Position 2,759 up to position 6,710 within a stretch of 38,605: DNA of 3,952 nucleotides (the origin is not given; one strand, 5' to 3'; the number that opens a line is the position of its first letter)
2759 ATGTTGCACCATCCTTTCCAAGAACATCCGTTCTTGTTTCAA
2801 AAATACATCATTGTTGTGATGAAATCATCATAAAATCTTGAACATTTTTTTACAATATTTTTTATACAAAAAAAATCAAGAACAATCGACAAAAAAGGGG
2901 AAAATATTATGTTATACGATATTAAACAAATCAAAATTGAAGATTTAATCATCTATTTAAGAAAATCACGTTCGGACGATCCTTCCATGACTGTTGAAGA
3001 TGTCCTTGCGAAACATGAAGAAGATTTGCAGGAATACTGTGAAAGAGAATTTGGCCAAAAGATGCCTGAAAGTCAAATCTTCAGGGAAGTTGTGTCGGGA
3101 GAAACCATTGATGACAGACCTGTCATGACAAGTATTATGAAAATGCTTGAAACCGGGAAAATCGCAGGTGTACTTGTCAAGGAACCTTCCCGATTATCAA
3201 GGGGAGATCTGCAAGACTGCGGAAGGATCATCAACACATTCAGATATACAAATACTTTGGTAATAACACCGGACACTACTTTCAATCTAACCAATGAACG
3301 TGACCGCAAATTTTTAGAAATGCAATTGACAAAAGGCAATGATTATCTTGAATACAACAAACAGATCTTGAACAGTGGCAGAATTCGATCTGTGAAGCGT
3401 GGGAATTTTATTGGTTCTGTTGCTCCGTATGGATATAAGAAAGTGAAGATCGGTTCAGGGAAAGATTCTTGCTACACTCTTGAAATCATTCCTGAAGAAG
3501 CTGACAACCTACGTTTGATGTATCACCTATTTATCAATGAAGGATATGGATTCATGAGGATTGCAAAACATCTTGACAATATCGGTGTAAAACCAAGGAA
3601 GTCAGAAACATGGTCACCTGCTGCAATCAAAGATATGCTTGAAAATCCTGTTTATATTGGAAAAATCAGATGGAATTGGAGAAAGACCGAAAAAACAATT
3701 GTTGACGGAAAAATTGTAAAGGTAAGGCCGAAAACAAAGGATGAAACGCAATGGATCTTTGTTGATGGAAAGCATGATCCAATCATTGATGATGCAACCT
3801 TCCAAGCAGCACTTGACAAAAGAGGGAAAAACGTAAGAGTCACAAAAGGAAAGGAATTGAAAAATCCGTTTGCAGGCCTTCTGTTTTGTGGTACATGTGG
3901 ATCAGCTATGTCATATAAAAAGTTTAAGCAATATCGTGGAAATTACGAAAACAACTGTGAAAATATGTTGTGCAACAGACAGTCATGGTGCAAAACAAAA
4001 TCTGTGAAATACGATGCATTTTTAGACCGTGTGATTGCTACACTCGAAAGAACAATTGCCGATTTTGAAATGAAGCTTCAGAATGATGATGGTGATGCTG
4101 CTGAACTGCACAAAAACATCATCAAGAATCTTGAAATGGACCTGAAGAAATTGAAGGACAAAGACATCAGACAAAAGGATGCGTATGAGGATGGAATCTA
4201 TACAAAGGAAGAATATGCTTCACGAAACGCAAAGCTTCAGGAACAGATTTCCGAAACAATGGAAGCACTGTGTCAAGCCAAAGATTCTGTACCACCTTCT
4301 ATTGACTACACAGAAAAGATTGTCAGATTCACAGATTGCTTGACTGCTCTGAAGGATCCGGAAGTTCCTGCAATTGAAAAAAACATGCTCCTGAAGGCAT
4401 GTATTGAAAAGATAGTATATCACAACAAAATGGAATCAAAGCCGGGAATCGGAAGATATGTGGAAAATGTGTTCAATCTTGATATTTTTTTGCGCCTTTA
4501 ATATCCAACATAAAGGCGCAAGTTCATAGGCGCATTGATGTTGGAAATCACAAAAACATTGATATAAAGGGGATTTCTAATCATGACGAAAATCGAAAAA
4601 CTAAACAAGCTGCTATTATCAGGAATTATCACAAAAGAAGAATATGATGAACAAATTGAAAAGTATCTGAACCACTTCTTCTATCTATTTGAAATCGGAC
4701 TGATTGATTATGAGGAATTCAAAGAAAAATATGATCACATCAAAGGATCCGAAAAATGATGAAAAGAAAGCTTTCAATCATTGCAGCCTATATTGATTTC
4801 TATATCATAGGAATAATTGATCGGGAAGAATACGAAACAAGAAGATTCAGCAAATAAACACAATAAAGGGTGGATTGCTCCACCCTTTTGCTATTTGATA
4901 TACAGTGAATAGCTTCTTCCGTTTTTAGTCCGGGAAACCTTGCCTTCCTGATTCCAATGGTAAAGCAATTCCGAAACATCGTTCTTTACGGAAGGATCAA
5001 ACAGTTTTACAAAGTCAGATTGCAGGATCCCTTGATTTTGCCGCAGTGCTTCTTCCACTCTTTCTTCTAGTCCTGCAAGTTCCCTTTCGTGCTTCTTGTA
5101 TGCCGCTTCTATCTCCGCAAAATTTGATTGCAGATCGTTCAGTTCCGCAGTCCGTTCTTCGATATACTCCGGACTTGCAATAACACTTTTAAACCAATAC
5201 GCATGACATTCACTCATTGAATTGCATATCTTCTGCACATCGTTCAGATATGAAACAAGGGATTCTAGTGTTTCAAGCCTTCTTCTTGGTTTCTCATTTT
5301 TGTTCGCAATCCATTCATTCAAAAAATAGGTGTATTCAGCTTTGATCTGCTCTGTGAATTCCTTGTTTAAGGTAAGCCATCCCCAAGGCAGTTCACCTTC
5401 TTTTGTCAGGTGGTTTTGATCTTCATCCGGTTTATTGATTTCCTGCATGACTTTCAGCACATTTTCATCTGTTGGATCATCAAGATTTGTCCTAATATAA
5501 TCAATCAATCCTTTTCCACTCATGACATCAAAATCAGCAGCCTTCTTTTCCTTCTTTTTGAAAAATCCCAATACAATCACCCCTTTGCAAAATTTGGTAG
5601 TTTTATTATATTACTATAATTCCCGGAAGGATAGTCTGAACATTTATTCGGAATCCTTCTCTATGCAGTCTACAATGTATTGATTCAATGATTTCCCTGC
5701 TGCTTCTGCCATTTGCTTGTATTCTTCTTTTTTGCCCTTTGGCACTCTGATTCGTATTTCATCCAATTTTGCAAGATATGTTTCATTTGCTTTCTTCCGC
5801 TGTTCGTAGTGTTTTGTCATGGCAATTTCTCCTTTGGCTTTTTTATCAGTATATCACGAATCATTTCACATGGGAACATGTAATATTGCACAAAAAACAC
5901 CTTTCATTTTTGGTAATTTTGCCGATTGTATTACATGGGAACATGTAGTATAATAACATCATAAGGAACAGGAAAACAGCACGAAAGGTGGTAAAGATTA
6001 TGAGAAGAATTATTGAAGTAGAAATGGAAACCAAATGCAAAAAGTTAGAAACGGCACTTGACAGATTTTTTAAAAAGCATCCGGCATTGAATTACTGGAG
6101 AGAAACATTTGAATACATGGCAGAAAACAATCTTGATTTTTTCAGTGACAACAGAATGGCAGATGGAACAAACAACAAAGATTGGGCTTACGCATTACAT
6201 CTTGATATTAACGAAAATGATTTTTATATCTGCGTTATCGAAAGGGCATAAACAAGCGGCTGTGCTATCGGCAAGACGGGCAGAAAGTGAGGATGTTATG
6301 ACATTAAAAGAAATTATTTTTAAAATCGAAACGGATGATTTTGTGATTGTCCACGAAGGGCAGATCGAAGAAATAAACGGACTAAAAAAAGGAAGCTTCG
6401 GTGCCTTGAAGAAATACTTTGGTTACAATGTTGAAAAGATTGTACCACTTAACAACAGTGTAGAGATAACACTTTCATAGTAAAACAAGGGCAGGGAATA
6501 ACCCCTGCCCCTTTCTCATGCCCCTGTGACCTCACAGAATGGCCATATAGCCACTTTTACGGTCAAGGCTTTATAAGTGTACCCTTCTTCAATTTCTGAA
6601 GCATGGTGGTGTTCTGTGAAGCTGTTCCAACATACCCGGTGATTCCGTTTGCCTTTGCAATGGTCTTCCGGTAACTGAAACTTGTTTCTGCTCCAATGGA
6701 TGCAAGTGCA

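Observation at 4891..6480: Terminator-bounded moron cassette of orphan genes in two divergent operons under an RHH regulator: the best candidate for an undescribed prophage-encoded system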

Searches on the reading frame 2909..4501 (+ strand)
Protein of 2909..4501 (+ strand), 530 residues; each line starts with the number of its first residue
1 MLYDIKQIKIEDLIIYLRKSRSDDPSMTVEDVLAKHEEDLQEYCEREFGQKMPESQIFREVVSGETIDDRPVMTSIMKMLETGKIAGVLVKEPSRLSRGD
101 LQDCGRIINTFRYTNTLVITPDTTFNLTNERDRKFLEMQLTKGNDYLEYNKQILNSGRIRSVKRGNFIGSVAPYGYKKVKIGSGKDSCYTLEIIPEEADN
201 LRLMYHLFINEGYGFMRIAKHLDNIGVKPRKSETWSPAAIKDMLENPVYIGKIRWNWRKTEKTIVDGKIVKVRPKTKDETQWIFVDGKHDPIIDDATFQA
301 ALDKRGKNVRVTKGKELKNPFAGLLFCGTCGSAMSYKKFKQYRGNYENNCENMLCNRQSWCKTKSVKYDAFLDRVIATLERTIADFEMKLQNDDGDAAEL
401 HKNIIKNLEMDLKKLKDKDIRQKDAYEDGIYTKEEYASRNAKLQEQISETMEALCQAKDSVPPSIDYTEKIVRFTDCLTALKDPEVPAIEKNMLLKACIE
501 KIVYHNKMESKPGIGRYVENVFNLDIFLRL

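Call 7: search_protein_families(library=pfam, proteins=[window:2909-4501:+], max_evalue=1)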
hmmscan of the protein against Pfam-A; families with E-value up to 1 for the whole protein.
window:2909-4501:+ (530 aa): 4 families
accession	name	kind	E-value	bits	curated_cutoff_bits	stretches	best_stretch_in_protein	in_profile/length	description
PF07508.19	Recombinase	-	6e-22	78.3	21.1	1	195-307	1-101/102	Recombinase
PF00239.26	Resolvase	-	2.4e-12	47.6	23.3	1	14-139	2-117/145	Resolvase, N terminal domain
PF13408.12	Zn_ribbon_recom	-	3.5e-07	30.9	25.3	1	320-379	1-57/58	Recombinase zinc beta ribbon domain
PF01503.22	PRA-PH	-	0.043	14.7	21.3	1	422-457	11-48/86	Phosphoribosyl-ATP pyrophosphohydrolase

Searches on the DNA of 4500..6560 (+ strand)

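Call 11: search_dna_similar(query=window:4500-6560:+, collection=phages, mode=distant)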
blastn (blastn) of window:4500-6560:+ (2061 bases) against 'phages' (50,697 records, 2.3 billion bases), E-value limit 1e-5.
No match.

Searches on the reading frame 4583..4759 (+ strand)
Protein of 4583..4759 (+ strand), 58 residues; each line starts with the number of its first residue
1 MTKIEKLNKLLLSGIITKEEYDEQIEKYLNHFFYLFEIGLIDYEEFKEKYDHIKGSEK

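Call 7: search_protein_families(library=pfam, proteins=[window:4583-4759:+], max_evalue=1)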
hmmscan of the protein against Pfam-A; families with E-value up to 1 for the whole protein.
window:4583-4759:+ (58 aa): 5 families
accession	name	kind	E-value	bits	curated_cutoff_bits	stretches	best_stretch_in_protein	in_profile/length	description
PF09851.14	SHOCT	-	2.8e-06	27.3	27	1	3-27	2-26/28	Short C-terminal domain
PF20612.3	SHOCT_2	-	0.00099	19.7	24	1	7-30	19-41/53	SHOCT domain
PF05120.17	GvpG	-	0.003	18.1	30.6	1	3-27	36-60/67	Gas vesicle protein G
PF03997.17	VPS28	-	0.007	16.6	24.5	1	2-51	9-63/188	VPS28 protein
PF08044.16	DUF1707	-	0.16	12.4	27.6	0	5-27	13-35/53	DUF1707 SHOCT-like domain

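Call 8: search_protein_families(library=phrogs, proteins=[window:4583-4759:+], max_evalue=1)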
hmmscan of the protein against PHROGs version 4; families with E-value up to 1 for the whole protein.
window:4583-4759:+ (58 aa): 6 families
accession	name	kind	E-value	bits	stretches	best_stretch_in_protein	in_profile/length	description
phrog_2700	-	unknown function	0.00067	20.2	1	1-30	301-330/331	-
phrog_21408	-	unknown function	0.021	15.9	1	10-30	67-87/110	-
phrog_2996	-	unknown function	0.022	15.9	1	7-27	19-39/54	-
phrog_27551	-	unknown function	0.061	14.2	1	10-30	47-67/71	-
phrog_888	-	unknown function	0.12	13.1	1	3-29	243-269/271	-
phrog_37018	-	unknown function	0.18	13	1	4-30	9-35/157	-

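Call 9: search_protein_families(library=padloc, proteins=[window:4583-4759:+], max_evalue=1)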
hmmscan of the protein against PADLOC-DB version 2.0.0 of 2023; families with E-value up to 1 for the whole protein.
window:4583-4759:+ (58 aa): 0 families

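Call 10: search_protein_families(library=ncbifam, proteins=[window:4583-4759:+], max_evalue=1)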
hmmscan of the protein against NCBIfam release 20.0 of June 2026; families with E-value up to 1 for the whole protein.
window:4583-4759:+ (58 aa): 1 family
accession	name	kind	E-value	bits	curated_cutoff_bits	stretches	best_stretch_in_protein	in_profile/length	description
NF045865.1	glide_MMOB4860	equivalog_domain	0.12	12.8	55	1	2-30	118-146/150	MMOB4860 family gliding motility internal complex protein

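Call 34: find_encoding_contigs(protein=window:4583-4759:+, flank=10000, max_places=10)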
Protein window:4583-4759:+ (58 aa): 23 contigs read that carry it; 5 places shown.
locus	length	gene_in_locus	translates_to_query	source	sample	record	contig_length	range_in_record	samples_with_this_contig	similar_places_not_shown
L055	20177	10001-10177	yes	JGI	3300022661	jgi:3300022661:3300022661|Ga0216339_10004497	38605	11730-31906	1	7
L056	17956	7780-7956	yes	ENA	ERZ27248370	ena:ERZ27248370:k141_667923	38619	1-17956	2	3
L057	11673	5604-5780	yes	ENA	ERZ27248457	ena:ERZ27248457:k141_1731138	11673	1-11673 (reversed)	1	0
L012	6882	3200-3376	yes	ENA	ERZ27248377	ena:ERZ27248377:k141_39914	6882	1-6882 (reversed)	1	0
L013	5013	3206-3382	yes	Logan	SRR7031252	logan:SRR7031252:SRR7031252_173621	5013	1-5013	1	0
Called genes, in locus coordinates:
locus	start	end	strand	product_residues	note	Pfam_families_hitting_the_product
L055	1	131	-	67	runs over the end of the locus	-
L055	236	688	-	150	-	PF07374:DUF1492 (weak)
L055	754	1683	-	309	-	PF09681:Phage_rep_org_N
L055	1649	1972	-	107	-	-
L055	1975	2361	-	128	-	PF06356:DUF1064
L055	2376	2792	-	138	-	PF00436:SSB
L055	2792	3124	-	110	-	PF03819:MazG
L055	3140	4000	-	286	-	PF03837:RecT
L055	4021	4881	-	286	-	PF07083:DUF1351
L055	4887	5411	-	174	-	-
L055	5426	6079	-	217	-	PF09588:YqaJ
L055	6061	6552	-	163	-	PF07463:NUMOD4, PF13392:HNH_3, PF22083:I-HmuI_NUMOD-like (weak)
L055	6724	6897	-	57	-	-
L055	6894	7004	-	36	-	-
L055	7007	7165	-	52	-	-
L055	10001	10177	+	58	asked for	PF09851:SHOCT (weak)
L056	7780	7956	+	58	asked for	PF09851:SHOCT (weak)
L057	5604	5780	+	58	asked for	PF09851:SHOCT (weak)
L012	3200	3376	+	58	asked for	PF09851:SHOCT (weak)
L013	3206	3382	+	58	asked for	PF09851:SHOCT (weak)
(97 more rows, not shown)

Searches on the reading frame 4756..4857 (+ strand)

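Call 7: search_protein_families(library=pfam, proteins=[window:4756-4857:+], max_evalue=1)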
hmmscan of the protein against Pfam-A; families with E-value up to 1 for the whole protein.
window:4756-4857:+ (33 aa): 1 family
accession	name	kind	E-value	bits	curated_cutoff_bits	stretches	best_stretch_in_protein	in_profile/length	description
PF09851.14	SHOCT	-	0.025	14.8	27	1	19-30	13-24/28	Short C-terminal domain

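Call 8: search_protein_families(library=phrogs, proteins=[window:4756-4857:+], max_evalue=1)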
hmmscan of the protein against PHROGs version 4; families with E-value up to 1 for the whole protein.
window:4756-4857:+ (33 aa): 0 families

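Call 9: search_protein_families(library=padloc, proteins=[window:4756-4857:+], max_evalue=1)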
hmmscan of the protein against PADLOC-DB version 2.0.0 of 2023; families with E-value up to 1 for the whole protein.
window:4756-4857:+ (33 aa): 0 families

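Call 10: search_protein_families(library=ncbifam, proteins=[window:4756-4857:+], max_evalue=1)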
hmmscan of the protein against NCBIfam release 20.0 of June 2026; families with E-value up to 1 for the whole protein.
window:4756-4857:+ (33 aa): 0 families
